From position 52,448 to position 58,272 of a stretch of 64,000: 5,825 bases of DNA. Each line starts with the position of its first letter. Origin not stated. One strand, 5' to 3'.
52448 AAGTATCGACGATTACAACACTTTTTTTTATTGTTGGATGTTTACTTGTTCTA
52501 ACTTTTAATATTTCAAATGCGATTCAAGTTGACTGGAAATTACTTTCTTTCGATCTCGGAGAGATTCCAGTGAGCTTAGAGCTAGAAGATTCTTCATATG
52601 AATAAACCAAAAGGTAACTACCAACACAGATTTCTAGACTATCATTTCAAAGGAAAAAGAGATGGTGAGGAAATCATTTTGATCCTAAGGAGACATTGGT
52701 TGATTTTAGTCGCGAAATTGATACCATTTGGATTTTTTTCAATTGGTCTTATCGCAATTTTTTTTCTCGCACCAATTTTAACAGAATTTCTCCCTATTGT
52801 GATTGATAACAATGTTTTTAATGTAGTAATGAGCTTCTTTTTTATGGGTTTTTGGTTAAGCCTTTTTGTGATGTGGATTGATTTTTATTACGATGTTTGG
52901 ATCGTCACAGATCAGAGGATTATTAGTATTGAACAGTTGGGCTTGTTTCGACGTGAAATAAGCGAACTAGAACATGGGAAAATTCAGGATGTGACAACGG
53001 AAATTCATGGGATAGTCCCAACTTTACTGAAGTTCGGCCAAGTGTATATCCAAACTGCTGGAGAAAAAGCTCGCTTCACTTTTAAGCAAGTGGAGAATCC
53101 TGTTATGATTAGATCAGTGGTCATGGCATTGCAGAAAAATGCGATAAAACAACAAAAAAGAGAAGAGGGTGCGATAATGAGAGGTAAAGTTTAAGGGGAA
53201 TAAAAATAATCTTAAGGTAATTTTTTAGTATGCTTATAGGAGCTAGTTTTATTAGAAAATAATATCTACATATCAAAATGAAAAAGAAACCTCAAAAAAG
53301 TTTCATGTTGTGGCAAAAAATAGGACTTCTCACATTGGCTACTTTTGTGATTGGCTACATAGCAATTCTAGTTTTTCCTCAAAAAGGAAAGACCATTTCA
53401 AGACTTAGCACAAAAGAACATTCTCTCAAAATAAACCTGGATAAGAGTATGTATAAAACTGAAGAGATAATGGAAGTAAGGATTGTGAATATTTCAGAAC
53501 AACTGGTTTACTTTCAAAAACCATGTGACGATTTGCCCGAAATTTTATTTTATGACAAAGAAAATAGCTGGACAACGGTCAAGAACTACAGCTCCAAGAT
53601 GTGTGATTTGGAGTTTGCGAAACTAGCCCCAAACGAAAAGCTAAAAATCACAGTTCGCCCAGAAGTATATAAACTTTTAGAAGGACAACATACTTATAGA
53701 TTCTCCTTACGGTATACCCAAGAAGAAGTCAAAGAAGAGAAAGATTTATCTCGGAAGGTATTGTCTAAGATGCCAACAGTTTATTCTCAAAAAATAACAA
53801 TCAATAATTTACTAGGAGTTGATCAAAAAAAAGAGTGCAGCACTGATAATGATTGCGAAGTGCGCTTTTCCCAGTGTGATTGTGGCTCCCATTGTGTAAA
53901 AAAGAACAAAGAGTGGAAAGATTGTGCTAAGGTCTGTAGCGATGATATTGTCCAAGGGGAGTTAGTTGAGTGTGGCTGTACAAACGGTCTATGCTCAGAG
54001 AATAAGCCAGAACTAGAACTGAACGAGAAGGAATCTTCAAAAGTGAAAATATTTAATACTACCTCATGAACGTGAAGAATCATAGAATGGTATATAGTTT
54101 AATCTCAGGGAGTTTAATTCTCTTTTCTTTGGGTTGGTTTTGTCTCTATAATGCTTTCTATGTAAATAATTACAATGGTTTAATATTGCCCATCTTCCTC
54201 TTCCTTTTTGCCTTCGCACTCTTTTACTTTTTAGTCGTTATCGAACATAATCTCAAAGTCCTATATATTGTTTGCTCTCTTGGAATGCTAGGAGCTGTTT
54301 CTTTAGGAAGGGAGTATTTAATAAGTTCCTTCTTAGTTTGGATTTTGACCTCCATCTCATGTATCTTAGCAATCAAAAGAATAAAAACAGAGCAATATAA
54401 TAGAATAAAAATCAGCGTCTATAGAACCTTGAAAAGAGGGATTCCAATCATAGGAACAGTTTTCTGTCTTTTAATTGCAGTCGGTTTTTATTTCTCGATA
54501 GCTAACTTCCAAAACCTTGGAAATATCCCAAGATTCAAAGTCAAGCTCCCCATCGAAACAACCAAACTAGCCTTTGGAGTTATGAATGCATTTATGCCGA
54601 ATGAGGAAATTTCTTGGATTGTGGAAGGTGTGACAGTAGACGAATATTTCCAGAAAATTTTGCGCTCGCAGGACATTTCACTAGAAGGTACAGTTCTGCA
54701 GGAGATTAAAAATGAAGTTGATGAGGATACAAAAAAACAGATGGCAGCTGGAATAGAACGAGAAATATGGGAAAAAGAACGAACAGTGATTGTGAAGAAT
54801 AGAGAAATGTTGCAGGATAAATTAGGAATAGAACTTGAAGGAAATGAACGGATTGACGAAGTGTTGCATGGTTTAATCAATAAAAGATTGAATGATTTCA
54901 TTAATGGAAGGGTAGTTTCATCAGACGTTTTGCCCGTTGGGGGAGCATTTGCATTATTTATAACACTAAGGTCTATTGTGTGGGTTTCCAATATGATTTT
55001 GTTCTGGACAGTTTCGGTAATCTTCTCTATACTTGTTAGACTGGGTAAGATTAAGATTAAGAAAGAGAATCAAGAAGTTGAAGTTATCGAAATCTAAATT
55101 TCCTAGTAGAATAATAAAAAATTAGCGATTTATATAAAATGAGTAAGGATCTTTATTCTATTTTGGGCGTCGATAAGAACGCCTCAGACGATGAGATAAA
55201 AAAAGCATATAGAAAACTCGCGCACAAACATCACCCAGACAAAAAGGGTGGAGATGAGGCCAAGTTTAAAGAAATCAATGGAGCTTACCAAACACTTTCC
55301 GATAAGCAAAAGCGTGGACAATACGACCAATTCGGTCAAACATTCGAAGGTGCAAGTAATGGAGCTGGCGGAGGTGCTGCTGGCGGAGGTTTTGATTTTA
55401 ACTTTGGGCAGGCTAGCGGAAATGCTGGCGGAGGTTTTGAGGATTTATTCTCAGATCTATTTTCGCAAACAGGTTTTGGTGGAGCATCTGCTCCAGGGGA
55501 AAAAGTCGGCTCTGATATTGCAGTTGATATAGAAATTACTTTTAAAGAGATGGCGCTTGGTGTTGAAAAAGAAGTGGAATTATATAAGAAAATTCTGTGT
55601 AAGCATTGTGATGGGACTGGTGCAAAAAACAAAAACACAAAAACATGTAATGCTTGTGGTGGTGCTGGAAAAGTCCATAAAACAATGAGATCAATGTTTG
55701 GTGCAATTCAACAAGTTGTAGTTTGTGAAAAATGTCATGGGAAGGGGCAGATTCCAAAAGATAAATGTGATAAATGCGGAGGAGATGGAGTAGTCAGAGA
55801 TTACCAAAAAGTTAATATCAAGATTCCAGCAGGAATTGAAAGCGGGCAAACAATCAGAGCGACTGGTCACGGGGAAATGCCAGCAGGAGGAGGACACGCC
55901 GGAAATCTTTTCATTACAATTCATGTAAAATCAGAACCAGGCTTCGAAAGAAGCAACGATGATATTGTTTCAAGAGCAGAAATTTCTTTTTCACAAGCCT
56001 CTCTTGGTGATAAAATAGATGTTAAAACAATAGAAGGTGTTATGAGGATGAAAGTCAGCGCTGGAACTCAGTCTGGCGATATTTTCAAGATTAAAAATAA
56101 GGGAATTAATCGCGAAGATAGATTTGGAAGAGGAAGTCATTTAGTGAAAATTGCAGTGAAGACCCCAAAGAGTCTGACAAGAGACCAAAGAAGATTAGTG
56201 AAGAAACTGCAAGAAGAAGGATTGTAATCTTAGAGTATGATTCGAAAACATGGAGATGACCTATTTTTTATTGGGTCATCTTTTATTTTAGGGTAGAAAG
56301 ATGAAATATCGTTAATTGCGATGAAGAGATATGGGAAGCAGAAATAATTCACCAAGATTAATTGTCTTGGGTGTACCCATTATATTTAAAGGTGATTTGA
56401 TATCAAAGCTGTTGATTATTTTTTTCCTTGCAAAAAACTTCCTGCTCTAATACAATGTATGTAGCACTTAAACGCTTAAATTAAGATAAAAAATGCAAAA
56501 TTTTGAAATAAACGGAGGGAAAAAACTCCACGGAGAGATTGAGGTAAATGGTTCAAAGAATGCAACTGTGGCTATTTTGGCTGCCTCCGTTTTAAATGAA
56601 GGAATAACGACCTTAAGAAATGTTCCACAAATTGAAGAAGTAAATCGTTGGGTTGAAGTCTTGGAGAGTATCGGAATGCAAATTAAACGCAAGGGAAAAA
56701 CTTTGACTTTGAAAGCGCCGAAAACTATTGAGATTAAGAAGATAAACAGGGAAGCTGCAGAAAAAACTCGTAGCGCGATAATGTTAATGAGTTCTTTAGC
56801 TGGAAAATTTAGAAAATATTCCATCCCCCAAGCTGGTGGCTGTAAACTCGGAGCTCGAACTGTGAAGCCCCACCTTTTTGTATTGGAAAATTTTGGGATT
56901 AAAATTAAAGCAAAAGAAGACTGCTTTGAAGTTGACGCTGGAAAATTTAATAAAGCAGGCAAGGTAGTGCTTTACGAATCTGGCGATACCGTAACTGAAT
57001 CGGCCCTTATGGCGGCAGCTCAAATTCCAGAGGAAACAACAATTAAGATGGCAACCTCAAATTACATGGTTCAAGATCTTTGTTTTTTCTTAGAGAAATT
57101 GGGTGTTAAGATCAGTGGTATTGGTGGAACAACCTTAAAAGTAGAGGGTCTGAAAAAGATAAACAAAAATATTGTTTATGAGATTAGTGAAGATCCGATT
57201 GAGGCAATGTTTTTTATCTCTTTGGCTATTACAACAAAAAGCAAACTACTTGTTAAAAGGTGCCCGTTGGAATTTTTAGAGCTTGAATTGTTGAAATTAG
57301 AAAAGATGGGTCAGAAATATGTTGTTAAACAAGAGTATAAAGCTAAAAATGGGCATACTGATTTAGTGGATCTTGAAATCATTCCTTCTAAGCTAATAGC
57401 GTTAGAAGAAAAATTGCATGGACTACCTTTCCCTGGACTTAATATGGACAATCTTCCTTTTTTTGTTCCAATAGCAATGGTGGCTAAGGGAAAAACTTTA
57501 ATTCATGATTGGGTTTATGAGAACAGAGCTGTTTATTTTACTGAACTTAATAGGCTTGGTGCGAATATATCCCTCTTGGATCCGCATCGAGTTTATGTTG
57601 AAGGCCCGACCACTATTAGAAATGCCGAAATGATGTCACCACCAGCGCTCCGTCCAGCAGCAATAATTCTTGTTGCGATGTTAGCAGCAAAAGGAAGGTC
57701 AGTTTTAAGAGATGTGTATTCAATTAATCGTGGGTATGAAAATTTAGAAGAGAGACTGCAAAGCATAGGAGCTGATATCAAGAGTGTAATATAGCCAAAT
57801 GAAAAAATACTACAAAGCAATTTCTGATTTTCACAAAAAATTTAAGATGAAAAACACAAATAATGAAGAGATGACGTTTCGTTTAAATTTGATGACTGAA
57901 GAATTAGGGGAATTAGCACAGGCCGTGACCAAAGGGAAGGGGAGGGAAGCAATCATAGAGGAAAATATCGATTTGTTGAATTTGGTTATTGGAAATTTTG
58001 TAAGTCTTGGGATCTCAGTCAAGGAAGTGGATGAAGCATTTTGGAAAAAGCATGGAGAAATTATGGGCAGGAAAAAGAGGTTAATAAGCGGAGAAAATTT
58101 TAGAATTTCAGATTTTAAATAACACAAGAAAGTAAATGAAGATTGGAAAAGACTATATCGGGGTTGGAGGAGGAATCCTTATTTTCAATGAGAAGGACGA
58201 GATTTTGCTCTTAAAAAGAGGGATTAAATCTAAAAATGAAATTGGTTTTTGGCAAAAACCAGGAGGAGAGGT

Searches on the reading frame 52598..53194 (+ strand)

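Call 65: search_protein_families(library=pfam, proteins=[window:52598-53194:+], max_evalue=0.0001)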
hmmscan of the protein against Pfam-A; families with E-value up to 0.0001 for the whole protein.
window:52598-53194:+ (198 aa): 1 family
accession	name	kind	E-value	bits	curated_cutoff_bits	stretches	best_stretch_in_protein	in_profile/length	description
PF03703.20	bPH_2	-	6.6e-06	26.7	22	1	101-172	6-75/78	Bacterial PH domain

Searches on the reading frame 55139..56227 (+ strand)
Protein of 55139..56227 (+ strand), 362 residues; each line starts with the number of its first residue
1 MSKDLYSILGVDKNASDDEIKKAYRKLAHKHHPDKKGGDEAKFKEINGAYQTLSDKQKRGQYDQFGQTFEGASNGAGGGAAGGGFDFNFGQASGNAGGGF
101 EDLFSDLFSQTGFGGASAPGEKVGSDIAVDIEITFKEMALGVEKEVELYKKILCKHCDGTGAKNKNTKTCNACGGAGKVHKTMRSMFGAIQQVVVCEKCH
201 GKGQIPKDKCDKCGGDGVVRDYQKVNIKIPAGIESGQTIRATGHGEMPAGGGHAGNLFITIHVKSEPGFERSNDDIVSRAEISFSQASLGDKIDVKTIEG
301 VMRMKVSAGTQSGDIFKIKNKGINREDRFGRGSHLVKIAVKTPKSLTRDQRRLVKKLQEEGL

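Call 57: search_protein_families(library=pfam, proteins=[window:55139-56227:+], max_evalue=0.0001)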
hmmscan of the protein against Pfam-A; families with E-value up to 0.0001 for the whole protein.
window:55139-56227:+ (362 aa): 3 families
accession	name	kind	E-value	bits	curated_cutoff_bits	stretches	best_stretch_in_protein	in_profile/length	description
PF01556.23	DnaJ_C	-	1.8e-40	138.9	26.6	1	128-343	2-152/152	DnaJ C terminal domain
PF00226.36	DnaJ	-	4e-25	88.1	27.8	1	4-63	1-63/63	DnaJ domain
PF00684.25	DnaJ_CXXCXGXG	-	2.8e-14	53.6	32.7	1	154-217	1-65/65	DnaJ central domain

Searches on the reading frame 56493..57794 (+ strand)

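Call 57: search_protein_families(library=pfam, proteins=[window:56493-57794:+], max_evalue=0.0001)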
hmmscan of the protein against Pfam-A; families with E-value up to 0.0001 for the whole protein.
window:56493-57794:+ (433 aa): 1 family
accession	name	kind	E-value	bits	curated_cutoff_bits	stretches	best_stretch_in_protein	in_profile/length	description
PF00275.25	EPSP_synthase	-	9.5e-50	170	22.8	1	7-422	2-417/417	EPSP synthase (3-phosphoshikimate 1-carboxyvinyltransferase)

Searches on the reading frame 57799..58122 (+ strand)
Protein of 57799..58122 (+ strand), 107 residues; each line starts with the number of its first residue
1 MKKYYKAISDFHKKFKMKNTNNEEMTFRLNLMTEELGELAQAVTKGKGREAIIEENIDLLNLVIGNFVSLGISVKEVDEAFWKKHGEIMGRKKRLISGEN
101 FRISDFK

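Call 65: search_protein_families(library=pfam, proteins=[window:57799-58122:+], max_evalue=0.0001)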
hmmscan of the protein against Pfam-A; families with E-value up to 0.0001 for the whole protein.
window:57799-58122:+ (107 aa): 1 family
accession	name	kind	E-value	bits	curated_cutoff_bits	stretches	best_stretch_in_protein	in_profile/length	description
PF01503.22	PRA-PH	-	2.9e-09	37.6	21.3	1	5-83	5-84/86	Phosphoribosyl-ATP pyrophosphohydrolase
